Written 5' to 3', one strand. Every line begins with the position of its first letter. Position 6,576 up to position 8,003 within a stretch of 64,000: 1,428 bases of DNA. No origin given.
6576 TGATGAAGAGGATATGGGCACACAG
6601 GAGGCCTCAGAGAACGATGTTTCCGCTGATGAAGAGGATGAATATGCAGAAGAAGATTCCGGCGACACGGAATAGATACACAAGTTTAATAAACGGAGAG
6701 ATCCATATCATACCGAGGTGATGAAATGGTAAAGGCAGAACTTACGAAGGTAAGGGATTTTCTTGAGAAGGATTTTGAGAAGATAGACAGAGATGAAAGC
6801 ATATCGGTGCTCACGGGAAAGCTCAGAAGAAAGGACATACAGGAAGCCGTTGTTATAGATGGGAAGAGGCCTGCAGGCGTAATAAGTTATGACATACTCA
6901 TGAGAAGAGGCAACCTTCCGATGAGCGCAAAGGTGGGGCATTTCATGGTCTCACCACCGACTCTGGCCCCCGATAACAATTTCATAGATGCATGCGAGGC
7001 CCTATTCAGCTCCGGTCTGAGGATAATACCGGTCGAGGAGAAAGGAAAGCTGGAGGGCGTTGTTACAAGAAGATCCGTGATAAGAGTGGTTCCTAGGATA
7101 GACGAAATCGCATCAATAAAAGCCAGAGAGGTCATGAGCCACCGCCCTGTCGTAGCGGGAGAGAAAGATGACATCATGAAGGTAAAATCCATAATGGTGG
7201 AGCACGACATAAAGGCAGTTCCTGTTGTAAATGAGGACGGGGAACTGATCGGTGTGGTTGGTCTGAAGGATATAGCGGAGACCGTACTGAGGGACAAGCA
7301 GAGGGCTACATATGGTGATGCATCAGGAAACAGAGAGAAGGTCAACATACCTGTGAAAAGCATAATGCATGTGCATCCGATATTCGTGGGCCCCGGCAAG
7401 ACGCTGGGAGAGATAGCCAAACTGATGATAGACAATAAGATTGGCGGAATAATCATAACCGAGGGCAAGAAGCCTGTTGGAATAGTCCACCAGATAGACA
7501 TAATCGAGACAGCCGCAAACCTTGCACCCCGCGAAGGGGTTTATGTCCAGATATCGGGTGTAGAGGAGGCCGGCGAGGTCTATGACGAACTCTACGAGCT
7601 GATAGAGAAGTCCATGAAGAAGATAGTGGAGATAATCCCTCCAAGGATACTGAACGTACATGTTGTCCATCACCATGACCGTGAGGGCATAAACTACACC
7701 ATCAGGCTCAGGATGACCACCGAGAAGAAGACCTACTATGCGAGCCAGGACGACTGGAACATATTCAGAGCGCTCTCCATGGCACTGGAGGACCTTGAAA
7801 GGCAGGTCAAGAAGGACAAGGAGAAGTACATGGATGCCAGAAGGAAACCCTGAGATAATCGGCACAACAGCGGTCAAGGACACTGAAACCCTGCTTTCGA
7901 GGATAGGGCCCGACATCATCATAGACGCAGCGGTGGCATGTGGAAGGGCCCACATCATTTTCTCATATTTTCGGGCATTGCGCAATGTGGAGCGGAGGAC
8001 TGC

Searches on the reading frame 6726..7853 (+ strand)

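Call 75: search_protein_families(library=pfam, proteins=[window:6726-7853:+], max_evalue=0.00001)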
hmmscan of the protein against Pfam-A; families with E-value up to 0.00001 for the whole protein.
window:6726-7853:+ (375 aa): 2 families
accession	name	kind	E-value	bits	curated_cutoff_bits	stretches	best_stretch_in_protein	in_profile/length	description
PF00571.33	CBS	-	1.1e-36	125.3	24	3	133-187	1-55/57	CBS domain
PF02482.25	Ribosomal_S30AE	-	1e-07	33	23.7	1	284-367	9-86/88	Sigma 54 modulation protein / S30EA ribosomal protein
